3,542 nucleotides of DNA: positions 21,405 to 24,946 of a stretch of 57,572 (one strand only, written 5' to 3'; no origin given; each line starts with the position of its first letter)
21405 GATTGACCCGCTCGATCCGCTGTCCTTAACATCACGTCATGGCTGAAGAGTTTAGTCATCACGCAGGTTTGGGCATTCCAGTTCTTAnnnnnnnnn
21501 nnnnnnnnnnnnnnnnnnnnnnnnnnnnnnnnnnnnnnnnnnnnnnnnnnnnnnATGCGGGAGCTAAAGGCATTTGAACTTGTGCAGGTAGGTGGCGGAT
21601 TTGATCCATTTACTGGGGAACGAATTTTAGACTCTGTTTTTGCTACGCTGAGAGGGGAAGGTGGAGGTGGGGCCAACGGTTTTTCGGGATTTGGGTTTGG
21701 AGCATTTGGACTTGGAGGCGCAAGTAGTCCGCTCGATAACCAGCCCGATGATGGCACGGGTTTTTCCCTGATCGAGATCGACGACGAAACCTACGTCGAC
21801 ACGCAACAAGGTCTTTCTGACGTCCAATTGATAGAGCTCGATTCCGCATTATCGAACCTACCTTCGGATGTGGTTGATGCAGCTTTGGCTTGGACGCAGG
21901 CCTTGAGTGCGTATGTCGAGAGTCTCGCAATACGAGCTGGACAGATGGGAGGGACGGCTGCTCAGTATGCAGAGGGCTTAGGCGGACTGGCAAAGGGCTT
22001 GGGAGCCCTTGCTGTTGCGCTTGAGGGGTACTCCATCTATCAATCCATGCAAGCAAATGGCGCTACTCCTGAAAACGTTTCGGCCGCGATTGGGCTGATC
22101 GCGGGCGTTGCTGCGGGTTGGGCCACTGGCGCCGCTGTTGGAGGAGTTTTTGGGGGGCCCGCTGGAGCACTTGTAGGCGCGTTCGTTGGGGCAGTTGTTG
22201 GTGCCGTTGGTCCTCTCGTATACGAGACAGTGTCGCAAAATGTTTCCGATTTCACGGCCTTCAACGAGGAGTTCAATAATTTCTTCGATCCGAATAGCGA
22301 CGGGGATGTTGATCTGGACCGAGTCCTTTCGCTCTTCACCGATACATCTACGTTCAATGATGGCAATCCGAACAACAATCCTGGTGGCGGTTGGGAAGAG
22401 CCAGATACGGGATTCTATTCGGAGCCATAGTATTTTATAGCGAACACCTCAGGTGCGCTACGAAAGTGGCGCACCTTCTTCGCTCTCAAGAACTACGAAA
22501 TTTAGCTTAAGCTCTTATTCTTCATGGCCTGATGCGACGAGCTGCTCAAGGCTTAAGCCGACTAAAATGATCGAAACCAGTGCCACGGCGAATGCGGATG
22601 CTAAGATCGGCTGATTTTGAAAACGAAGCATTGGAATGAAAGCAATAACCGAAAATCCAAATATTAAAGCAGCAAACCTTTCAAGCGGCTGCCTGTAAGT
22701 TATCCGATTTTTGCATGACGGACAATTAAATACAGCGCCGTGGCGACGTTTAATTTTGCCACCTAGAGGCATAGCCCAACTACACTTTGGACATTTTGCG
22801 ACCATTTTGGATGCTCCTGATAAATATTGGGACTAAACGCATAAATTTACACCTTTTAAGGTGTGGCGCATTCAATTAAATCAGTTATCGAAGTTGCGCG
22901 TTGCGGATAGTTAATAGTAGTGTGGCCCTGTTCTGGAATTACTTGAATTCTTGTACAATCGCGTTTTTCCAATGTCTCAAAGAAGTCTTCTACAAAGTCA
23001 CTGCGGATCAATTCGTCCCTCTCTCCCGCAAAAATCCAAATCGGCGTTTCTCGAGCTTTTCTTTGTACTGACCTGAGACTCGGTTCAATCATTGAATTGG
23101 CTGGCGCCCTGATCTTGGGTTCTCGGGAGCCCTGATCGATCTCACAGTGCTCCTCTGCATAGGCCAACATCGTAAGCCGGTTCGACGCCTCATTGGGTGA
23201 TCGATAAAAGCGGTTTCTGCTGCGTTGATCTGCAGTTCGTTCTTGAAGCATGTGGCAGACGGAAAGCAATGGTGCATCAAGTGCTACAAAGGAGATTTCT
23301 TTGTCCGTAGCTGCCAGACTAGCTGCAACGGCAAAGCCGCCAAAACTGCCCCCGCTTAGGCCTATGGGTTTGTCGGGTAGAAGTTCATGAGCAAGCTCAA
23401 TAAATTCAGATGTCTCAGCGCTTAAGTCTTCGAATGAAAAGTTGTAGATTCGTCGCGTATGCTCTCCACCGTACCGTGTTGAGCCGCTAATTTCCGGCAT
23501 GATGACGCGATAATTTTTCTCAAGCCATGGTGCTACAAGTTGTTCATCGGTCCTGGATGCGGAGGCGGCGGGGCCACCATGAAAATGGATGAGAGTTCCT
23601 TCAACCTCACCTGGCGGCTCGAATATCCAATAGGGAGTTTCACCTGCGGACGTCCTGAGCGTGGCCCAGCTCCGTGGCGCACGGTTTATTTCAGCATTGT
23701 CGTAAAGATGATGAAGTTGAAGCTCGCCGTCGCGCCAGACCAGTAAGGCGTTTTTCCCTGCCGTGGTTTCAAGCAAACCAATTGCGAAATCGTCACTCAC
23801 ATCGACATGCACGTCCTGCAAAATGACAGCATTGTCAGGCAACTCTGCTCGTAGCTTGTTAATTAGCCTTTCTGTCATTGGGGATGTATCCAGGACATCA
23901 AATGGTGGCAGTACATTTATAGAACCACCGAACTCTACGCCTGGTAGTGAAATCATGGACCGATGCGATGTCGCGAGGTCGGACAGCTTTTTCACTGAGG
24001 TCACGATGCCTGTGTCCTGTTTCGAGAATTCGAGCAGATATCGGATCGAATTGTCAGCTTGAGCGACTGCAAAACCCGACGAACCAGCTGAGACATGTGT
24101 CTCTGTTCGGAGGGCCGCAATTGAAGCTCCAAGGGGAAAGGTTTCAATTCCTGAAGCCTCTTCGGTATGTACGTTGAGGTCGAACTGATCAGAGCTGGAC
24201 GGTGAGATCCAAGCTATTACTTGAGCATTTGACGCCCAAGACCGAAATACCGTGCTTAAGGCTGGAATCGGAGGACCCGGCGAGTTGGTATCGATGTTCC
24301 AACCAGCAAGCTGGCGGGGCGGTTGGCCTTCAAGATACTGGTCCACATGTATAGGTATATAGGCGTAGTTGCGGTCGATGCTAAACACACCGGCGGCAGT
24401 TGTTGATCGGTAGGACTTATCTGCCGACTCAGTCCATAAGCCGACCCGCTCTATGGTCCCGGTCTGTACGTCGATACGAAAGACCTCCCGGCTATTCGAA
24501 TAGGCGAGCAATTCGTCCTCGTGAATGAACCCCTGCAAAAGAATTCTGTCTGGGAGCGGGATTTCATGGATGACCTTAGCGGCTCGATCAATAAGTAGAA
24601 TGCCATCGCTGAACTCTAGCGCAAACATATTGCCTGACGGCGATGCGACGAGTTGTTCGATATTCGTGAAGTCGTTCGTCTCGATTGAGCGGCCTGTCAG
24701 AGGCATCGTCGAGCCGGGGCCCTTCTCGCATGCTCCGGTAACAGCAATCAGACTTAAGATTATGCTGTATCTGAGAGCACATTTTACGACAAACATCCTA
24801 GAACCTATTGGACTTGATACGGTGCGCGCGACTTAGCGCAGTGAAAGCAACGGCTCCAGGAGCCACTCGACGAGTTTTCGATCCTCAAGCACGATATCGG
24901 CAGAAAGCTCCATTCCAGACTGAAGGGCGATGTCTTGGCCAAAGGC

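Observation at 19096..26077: Island-borne type-I-secretion bacteriocin-like system with non-canonical parts (large glycine-zipper substrate, S9 peptidase lipoprotein, Zn-ribbon membrane protein)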

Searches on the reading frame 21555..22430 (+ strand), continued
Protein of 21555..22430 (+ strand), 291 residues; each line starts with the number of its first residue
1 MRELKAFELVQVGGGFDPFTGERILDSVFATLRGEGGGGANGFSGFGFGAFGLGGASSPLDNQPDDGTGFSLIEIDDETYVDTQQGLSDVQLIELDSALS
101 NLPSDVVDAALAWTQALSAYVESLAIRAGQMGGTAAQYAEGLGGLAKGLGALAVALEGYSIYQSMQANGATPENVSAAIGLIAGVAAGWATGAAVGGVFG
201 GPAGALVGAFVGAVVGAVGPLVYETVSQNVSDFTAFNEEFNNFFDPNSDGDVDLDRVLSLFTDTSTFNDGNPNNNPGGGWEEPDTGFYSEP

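Call 60: predict_structure(protein=window:21555-22430:+)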
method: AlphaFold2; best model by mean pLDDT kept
length: 291 residues; sequences in the alignment: 1
mean_pLDDT: 40.7   pTM: 0.33
mean pLDDT of the five models: 40.7, 35.7, 35.4, 34.7, 34.7
residues with pLDDT >= 90: 0; 70-90: 0; 50-70: 70; < 50: 221
segments of 3 or more residues with pLDDT < 50: 1-131, 157-165, 167-170, 218-291
pLDDT, mean of each block of 10 residues (from residue 1): 27 31 33 35 31 27 31 27 30 30 37 42 42 53 55 49 47 59 61 58 56 53 35 36 40 38 35 39 40 44
secondary structure, 60 per line:
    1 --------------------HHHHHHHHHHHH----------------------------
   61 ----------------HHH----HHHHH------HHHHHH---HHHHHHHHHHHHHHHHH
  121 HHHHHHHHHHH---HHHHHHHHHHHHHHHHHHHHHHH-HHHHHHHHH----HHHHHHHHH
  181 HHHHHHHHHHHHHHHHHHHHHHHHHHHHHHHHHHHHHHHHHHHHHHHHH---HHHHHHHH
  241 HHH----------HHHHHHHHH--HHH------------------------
elements in order: H21-32 H84-88 H95-100 H104-131 H135-157 H159-167 H172-229 H233-243 H254-262

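Call 105: find_encoding_contigs(protein=P0019, flank=4000, max_places=2)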
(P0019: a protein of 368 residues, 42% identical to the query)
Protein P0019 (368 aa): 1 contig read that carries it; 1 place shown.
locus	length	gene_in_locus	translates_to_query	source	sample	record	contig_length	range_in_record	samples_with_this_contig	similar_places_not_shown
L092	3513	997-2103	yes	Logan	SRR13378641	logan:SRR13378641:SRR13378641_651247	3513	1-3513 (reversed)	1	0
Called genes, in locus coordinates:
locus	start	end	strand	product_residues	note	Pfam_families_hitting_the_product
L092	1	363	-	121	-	?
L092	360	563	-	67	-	PF09957:VapB_antitoxin (weak)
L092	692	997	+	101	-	-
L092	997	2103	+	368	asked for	-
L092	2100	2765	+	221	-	-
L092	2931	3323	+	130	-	-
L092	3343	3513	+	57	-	?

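Call 106: find_encoding_contigs(protein=P0009, flank=6000, max_places=2)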
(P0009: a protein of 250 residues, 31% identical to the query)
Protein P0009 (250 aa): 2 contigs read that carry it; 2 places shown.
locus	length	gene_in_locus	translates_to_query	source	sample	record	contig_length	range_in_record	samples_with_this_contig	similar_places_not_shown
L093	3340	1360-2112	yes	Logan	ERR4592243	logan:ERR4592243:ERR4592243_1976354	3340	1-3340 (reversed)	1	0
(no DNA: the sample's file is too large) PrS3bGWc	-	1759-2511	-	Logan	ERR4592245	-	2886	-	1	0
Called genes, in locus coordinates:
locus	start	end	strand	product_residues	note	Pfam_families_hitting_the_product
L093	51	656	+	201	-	-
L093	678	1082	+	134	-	-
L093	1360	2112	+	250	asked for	-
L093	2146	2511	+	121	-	-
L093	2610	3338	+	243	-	?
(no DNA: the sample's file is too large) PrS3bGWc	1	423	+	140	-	?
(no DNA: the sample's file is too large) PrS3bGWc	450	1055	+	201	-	-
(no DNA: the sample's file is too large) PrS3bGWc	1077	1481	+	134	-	-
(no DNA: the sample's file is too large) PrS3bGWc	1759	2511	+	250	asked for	-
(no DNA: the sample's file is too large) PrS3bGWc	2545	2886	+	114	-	?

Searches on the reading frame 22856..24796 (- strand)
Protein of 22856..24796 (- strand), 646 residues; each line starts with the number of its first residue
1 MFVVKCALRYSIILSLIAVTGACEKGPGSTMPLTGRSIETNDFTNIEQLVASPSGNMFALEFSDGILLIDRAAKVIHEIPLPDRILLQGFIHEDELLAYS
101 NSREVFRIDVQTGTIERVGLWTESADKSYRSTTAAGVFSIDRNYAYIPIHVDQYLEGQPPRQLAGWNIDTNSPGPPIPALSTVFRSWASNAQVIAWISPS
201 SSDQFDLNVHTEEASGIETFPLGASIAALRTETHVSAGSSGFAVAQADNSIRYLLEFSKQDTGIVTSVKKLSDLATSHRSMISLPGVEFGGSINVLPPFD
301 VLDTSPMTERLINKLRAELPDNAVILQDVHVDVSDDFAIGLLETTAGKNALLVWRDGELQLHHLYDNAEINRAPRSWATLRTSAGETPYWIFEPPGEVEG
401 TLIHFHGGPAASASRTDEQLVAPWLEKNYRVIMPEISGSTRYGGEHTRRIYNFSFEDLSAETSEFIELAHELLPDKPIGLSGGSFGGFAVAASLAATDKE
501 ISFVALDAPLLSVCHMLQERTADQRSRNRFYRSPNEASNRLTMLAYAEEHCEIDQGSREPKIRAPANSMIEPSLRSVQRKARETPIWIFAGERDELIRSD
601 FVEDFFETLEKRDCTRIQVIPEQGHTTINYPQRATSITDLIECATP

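Call 3: search_protein_families(library=pfam, proteins=[window:22856-24796:-], max_evalue=0.01)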
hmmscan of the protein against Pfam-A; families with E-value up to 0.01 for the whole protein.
window:22856-24796:- (646 aa): 4 families
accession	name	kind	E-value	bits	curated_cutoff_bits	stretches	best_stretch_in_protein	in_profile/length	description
PF12146.15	Hydrolase_4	-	2.4e-11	43.8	27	1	397-629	2-236/239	Serine aminopeptidase, S33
PF00561.26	Abhydrolase_1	-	9.4e-08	32.4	25.8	1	401-519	2-111/245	alpha/beta hydrolase fold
PF00326.27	Peptidase_S9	-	8.1e-07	29.2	22.6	1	422-625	7-187/213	Prolyl oligopeptidase family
PF20408.4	Abhydrolase_11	-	0.0019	18.4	27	0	401-521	4-120/193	Alpha/beta hydrolase domain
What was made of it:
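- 22856..24796 (-): 646-aa lipoprotein: beta-rich N-terminal ~390 aa plus a C-terminal S9-like alpha/beta-hydrolase (HGGP 406-409, GSTRYG, GGSFGG with Ser484, Asp594, His625). Pfam: Hydrolase_4 43.8 bits, Abhydrolase_1 32.4, Peptidase_S9 29.2, all above cut-off (call 3).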

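Call 6: search_protein_families(library=ncbifam, proteins=[window:22856-24796:-], max_evalue=0.01)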
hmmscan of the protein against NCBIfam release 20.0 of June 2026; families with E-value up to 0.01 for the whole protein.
window:22856-24796:- (646 aa): 1 family
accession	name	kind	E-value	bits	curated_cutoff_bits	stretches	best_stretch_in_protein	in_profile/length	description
NF007857.0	PRK10566.1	equivalog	0.0042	16.9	201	0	427-496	53-127/249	esterase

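Call 10: find_homologous_proteins(query=window:22856-24796:-, max_evalue=0.001)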
Query window:22856-24796:- (646 aa): 1 proteins with E <= 0.001 among 8000 candidates.
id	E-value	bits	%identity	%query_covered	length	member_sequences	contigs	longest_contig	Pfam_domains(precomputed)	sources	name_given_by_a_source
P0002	0.0e+0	1367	94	100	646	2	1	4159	PF00326.28,PF00561.27,PF12146.16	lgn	-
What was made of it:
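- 22856..24796 (-): The only homolog in 5.8e9 clusters is P0002 at 94% (call 10).
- Tried and rejected: With the S9 protein it returned only a 94% copy (call 10).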

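Call 11: find_encoding_contigs(protein=P0002, flank=10000)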
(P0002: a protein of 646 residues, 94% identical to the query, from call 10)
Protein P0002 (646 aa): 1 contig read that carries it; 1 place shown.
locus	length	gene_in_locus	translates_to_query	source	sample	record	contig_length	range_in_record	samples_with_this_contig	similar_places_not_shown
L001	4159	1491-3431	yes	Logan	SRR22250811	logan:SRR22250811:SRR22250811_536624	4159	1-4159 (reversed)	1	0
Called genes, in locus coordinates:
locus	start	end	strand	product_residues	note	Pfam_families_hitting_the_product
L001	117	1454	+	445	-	PF25919:BSH_CusB (faint), PF00364:Biotin_lipoyl (faint), PF25917:BSH_RND (faint), PF26002:Beta-barrel_AprE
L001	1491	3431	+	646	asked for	PF00561:Abhydrolase_1, PF12146:Hydrolase_4, PF00326:Peptidase_S9 (faint)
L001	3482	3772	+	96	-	-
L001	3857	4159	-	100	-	?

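Call 32: search_solved_structures(query=window:22856-24796:-, max_evalue=1)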
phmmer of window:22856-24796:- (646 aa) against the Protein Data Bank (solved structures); distinct sequences matched with E-value up to 1: 18.
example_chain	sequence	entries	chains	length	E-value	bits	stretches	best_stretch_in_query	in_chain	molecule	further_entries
4opm_A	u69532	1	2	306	0.00019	23.1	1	372-489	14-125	Lipase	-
8wt1_A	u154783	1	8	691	0.0015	20.1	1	379-499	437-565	S9 family peptidase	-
3azo_A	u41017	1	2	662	0.013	17.1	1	394-504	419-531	Aminopeptidase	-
2qzp_A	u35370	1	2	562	0.017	16.7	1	400-494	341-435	Acylamino-acid-releasing enzyme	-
3o4h_A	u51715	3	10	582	0.018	16.6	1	400-494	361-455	Acylamino-acid-releasing enzyme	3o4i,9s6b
3o4j_A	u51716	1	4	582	0.018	16.6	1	400-494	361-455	Acylamino-acid-releasing enzyme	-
1ve6_A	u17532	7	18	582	0.018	16.6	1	400-494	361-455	Acylamino-acid-releasing enzyme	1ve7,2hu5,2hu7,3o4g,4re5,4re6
3azp_A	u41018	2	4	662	0.034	15.7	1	394-504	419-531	Aminopeptidase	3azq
2hu8_A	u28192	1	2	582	0.038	15.5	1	400-491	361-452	Acylamino-acid-releasing enzyme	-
7ep9_G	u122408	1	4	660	0.053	15.1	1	399-499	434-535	S9 family peptidase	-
2d0d_A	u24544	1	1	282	0.071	14.6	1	397-500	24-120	2-hydroxy-6-oxo-7-methylocta-2,4-dienoate hydrolase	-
3qit_A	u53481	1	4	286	0.13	13.8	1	419-510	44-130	Polyketide synthase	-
5l8s_A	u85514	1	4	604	0.13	13.7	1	395-489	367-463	Amino acyl peptidase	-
1iun_A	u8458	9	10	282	0.16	13.5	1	397-500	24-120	meta-Cleavage product hydrolase | 2-hydroxy-6-oxo-7-methylocta-2,4-dienoate hydrolase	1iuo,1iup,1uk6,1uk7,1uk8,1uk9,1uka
9ijk_A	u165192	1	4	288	0.21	13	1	383-551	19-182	2-hydroxy-6-oxononadienedioate/2-hydroxy-6-oxononatrienedioate hydrolase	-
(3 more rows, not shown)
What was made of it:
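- On Peptidase family S9 (prolyl oligopeptidase family): The S33/lipase families score as well or better (calls 3, 32).
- Its top Pfam and PDB matches include S33/lipase-type hydrolases, so a non-peptidase esterase is possible (calls 3, 32).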

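Call 44: predict_structure(alignment_id=A2)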
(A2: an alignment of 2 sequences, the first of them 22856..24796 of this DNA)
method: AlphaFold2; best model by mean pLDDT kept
length: 646 residues; sequences in the alignment: 2
mean_pLDDT: 33.4   pTM: 0.27
mean pLDDT of the five models: 33.4, 33.0, 31.7, 30.9, 29.0
residues with pLDDT >= 90: 0; 70-90: 6; 50-70: 62; < 50: 578
segments of 3 or more residues with pLDDT < 50: 1-48, 53-56, 71-73, 122-205, 211-217, 219-646
pLDDT, mean of each block of 10 residues (from residue 1): 22 29 22 27 40 53 60 56 56 62 67 68 47 40 29 24 23 32 32 41 45 45 30 24 33 40 36 29 24 24 33 42 30 32 35 41 33 28 29 28 26 23 25 21 20 22 26 24 21 21 26 36 28 26 35 38 27 26 28 27 33 30 27 31 27
secondary structure, 60 per line:
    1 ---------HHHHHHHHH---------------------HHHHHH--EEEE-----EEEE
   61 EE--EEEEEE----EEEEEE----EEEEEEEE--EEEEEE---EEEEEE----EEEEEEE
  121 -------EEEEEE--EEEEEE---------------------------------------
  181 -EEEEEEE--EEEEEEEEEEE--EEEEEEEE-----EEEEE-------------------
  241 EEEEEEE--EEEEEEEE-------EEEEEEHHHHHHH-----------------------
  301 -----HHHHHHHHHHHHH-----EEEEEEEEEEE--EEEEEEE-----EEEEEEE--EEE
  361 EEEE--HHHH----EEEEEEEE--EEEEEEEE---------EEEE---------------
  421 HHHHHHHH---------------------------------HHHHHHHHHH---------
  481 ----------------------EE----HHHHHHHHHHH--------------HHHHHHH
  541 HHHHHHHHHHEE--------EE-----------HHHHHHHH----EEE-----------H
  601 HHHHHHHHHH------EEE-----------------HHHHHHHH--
elements in order: H10-18 H40-45 E48-51 E57-62 E65-70 E75-80 E85-92 E95-100 E104-109 E114-120 E128-133 E136-141 E182-188 E191-201 E204-211 E217-221 E241-247 E250-257 E265-270 H271-277 H306-318 E324-334 E337-343 E349-355 E358-364 H367-370 E375-382 E385-392 E402-405 H421-428 H462-471 H509-519 H534-550 H574-581 E586-588 H600-610 E617-619 H637-644
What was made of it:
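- Both structure predictions failed, with pLDDT 33 and 41 (calls 44, 60).
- Tried and rejected: Both were too poor for fold searches (calls 44, 60).
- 22856..24796 (-): The AF2 model is unusable, pLDDT 33 (call 44).
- On Peptidase family S9 (prolyl oligopeptidase family): About 390 N-terminal residues are predicted beta-rich, but the model has pLDDT 33 (call 44).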

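Call 48: find_related_loci(query=window:22856-24796:-, collection=metagenome_contigs, flank=10000)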
Query window:22856-24796:- (646 aa) in metagenome_contigs; peptide patterns used: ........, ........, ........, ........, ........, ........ (x = any residue, [..] = any of these).
98 stretches matched a pattern, but none encodes a relative of the query by tblastn (E <= 1e-3).

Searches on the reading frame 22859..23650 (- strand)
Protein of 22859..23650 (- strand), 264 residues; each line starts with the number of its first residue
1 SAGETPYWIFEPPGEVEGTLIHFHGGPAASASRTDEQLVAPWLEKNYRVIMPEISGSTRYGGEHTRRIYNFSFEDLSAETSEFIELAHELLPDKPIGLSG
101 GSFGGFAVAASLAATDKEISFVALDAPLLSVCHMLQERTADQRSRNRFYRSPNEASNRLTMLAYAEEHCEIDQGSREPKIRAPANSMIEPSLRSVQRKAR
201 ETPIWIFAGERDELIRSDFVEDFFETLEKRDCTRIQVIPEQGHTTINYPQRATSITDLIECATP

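Call 100: search_solved_structures(query=window:22859-23650:-, max_evalue=1, show_alignments=4)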
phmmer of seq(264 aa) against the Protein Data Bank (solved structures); distinct sequences matched with E-value up to 1: 22.
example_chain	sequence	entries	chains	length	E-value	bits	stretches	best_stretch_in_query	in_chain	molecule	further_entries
4opm_A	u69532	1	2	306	0.00044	23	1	13-107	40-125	Lipase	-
8wt1_A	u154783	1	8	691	0.0015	21.3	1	6-117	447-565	S9 family peptidase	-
2qzp_A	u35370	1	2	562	0.0053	19.5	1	18-112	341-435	Acylamino-acid-releasing enzyme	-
3o4h_A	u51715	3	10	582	0.0056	19.4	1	18-112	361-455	Acylamino-acid-releasing enzyme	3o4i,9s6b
1ve6_A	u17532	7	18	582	0.0057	19.4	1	18-112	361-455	Acylamino-acid-releasing enzyme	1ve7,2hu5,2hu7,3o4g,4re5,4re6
3o4j_A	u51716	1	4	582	0.0057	19.4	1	18-112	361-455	Acylamino-acid-releasing enzyme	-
3azo_A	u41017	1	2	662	0.0059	19.3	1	12-122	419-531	Aminopeptidase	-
2hu8_A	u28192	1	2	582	0.012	18.3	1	18-109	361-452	Acylamino-acid-releasing enzyme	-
7vgb_A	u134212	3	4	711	0.014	18.1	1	19-146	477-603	prolyl oligopeptidase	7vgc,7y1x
3azp_A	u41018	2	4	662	0.015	18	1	12-122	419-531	Aminopeptidase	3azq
7ep9_G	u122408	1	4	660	0.018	17.7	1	19-116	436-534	S9 family peptidase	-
2d0d_A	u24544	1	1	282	0.027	17.2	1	15-118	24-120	2-hydroxy-6-oxo-7-methylocta-2,4-dienoate hydrolase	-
5l8s_A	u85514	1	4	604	0.042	16.5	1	14-107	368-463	Amino acyl peptidase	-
3qit_A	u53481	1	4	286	0.042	16.5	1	37-128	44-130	Polyketide synthase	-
1iun_A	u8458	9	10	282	0.06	16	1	15-118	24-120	meta-Cleavage product hydrolase | 2-hydroxy-6-oxo-7-methylocta-2,4-dienoate hydrolase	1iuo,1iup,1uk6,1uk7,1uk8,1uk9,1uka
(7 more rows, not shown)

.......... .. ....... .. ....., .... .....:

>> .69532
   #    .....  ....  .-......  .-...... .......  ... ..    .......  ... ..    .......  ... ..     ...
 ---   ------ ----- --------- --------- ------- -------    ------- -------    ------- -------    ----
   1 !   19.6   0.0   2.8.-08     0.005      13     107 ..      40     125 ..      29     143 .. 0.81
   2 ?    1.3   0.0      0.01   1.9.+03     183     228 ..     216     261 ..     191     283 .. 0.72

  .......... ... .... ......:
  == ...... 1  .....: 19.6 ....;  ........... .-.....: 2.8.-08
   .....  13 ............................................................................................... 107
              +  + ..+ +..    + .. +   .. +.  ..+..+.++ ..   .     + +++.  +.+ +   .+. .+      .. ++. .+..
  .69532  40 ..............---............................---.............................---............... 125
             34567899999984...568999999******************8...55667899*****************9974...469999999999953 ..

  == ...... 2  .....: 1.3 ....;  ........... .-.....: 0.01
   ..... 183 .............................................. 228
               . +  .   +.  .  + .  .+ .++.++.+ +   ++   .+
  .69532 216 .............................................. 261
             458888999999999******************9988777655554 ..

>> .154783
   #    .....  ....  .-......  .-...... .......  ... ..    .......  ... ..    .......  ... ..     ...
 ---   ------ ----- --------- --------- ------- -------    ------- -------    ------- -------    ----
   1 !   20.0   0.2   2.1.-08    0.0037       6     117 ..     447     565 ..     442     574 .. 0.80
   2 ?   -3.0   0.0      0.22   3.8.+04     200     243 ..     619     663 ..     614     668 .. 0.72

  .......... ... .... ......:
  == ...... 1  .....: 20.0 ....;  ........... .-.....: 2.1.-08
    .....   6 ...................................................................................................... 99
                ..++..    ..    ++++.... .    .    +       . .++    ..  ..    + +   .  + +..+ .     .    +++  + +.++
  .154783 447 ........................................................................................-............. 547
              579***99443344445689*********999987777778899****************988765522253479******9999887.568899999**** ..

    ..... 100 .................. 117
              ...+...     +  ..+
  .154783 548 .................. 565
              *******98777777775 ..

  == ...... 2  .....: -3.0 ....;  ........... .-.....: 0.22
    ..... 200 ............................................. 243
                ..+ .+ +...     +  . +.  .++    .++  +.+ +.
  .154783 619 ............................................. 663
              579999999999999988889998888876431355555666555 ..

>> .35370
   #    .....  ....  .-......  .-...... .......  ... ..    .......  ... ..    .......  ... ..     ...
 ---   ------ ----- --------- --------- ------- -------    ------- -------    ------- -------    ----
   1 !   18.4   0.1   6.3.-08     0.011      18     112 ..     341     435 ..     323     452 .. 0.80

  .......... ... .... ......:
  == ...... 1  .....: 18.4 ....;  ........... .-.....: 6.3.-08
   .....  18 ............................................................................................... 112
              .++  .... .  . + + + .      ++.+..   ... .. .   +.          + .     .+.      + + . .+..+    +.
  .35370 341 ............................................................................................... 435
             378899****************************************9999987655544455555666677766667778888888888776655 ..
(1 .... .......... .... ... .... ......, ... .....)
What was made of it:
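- On Peptidase family S9 (prolyl oligopeptidase family): GGSFGG aligns with GGSYGG of S9 peptidase 8WT1, and HGGP/GSTRYG aligns with acylaminoacyl peptidase 1VE6 (call 100).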
